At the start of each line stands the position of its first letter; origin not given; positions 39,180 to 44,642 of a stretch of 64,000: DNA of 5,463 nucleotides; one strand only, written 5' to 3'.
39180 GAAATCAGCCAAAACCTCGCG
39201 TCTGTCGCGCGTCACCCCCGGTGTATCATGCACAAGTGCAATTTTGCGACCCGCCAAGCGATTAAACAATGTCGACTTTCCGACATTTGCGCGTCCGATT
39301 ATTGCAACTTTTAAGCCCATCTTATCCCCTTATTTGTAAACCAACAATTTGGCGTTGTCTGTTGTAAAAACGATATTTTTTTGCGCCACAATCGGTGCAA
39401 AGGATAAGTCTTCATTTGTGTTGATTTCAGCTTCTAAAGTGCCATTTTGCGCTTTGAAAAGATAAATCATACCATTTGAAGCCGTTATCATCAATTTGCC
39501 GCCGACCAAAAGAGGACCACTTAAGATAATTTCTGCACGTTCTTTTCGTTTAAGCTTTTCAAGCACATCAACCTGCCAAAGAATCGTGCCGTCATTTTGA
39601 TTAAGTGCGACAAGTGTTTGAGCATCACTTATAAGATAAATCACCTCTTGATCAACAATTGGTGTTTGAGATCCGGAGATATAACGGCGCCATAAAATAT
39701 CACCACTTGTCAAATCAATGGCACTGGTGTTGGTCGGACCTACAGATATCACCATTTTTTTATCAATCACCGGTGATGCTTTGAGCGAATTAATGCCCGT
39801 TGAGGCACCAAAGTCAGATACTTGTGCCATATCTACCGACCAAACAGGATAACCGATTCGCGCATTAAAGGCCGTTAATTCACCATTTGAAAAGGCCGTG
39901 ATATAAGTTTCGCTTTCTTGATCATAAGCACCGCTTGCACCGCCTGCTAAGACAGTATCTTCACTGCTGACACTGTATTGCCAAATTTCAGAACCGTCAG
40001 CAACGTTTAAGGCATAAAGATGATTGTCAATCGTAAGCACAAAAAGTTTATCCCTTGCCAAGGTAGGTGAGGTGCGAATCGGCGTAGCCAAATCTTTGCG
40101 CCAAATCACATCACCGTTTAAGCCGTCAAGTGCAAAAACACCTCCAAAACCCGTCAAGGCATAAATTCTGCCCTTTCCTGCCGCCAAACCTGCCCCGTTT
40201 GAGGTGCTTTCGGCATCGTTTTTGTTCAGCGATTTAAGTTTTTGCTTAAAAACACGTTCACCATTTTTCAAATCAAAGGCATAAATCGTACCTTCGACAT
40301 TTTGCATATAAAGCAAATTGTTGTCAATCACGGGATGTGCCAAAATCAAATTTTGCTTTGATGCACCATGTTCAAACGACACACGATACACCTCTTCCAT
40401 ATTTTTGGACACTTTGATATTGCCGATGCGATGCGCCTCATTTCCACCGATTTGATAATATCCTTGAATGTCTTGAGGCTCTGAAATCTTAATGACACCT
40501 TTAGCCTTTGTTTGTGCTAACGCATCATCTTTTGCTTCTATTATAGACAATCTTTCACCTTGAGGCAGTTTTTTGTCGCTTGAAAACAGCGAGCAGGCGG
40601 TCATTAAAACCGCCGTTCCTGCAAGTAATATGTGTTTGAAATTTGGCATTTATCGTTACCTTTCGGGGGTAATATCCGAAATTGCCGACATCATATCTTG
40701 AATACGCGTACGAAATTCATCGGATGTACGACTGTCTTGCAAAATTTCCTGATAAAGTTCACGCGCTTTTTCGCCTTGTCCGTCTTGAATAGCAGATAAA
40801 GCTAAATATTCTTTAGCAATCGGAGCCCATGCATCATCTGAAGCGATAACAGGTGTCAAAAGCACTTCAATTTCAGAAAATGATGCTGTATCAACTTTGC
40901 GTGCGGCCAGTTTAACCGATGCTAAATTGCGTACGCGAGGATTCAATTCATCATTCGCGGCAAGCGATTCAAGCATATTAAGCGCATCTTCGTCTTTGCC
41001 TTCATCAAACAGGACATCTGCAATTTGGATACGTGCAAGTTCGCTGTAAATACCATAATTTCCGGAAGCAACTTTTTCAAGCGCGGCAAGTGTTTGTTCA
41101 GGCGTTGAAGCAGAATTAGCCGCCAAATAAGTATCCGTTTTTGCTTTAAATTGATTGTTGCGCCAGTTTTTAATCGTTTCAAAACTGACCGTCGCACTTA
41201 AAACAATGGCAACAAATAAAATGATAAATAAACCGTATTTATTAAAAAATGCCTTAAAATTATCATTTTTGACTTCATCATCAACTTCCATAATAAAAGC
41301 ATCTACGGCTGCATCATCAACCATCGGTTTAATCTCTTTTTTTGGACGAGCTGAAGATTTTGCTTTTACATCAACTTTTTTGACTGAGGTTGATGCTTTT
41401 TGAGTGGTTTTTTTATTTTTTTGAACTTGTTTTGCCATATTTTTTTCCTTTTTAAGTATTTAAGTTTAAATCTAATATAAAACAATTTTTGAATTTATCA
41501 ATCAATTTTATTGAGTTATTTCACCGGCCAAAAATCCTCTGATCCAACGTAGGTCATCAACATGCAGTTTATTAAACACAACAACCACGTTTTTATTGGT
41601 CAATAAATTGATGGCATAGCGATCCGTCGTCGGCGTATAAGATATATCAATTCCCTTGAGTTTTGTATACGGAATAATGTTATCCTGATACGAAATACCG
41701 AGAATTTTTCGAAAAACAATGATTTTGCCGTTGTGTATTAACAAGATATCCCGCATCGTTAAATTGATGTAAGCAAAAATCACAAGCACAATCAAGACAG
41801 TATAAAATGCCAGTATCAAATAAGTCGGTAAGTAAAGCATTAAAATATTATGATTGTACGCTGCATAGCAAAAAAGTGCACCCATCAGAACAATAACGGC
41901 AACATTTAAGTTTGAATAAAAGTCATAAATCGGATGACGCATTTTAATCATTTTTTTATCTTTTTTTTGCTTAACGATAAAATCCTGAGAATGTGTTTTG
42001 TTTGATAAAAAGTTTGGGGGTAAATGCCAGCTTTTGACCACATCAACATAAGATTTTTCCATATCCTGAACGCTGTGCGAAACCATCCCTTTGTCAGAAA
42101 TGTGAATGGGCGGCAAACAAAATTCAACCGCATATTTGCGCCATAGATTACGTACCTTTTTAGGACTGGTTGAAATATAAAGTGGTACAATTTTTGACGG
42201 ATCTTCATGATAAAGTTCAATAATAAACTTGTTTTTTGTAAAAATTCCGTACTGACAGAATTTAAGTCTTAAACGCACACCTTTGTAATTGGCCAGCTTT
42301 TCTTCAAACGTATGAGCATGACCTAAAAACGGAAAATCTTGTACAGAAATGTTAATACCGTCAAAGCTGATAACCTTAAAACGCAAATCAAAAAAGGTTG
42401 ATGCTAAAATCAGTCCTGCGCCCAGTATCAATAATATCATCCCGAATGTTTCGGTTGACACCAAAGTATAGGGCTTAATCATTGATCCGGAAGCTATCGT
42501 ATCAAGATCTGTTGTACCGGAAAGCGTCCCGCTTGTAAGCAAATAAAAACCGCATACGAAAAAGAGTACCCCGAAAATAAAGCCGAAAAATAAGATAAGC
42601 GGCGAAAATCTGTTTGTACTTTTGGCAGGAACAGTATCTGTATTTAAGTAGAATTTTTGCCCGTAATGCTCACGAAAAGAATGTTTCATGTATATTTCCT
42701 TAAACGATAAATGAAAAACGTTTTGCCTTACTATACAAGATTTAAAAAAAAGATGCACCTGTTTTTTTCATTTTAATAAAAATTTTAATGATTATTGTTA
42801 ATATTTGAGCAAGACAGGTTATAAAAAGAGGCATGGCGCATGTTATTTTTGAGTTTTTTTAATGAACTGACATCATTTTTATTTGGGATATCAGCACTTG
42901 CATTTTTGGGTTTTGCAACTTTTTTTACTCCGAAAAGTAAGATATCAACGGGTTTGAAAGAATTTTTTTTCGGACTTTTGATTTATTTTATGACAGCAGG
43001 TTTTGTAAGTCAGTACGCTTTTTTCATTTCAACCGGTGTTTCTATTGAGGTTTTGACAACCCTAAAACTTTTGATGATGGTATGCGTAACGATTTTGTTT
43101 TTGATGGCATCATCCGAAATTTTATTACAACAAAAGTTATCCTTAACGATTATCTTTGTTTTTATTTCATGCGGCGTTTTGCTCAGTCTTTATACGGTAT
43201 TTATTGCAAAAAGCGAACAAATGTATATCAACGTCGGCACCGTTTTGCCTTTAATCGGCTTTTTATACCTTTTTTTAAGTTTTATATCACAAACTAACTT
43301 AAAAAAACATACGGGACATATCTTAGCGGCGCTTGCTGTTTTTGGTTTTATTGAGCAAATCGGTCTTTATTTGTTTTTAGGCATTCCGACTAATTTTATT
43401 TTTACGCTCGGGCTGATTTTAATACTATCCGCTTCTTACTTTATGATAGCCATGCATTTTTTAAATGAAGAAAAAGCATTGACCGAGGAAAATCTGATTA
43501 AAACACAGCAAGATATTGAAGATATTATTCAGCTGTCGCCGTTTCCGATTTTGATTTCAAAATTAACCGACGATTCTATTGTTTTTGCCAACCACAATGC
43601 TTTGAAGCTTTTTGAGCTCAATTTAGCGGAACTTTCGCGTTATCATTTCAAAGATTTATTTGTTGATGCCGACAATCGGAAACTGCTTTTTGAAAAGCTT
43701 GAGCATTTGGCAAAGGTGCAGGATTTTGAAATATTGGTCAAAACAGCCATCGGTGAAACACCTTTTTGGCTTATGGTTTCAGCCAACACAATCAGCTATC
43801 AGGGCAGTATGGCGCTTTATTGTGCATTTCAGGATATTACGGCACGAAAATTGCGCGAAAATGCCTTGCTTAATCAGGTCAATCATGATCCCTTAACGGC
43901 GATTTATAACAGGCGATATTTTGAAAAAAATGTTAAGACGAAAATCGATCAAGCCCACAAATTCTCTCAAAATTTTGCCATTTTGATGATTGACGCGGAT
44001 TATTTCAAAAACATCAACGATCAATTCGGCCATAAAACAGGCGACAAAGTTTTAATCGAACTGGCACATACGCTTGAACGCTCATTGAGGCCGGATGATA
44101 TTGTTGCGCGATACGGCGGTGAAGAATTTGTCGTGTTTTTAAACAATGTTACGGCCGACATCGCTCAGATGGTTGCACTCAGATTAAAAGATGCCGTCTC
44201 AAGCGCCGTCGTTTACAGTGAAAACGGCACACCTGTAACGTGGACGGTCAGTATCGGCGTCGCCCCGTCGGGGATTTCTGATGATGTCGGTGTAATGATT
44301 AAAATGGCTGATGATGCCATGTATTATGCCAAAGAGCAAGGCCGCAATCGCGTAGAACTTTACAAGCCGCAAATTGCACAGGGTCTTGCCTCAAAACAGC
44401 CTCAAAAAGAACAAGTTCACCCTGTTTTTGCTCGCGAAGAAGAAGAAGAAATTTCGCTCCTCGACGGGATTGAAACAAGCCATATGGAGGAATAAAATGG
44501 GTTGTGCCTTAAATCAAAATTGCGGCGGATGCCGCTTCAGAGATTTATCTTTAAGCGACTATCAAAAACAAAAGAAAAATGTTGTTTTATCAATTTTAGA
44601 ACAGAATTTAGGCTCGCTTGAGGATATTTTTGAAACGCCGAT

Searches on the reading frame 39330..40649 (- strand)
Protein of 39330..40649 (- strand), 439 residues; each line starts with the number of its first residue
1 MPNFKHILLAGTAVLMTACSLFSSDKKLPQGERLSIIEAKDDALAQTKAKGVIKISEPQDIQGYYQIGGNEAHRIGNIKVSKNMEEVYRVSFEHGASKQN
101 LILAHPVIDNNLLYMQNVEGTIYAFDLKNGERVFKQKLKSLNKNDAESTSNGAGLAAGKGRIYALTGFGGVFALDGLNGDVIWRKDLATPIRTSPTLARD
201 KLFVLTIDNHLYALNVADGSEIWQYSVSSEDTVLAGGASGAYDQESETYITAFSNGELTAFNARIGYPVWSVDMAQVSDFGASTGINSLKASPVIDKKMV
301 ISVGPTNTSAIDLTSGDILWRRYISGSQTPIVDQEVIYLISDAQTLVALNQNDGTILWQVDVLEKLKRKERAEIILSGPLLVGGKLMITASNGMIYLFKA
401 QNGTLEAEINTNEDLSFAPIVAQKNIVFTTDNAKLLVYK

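Call 41: find_encoding_contigs(protein=window:39330-40649:-, flank=10000, max_places=6)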
Protein window:39330-40649:- (439 aa): no gene with exactly this product is on record in the collection.

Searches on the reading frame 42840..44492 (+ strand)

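Call 20: search_protein_families(library=pfam, proteins=[window:42840-44492:+], max_evalue=0.001)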
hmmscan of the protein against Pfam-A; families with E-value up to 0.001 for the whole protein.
window:42840-44492:+ (551 aa): 4 families
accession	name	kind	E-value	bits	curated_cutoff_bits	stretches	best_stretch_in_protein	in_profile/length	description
PF00990.26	GGDEF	-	4.5e-47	160.3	23.8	1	348-504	2-161/161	Diguanylate cyclase, GGDEF domain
PF00989.32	PAS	-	3.8e-08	33.8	22.6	1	225-333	2-113/113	PAS fold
PF13426.13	PAS_9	-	6.8e-08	33.2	27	1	236-335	3-103/103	PAS domain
PF08670.17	MEKHLA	-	0.00065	20.1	23.7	0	214-289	14-95/143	MEKHLA domain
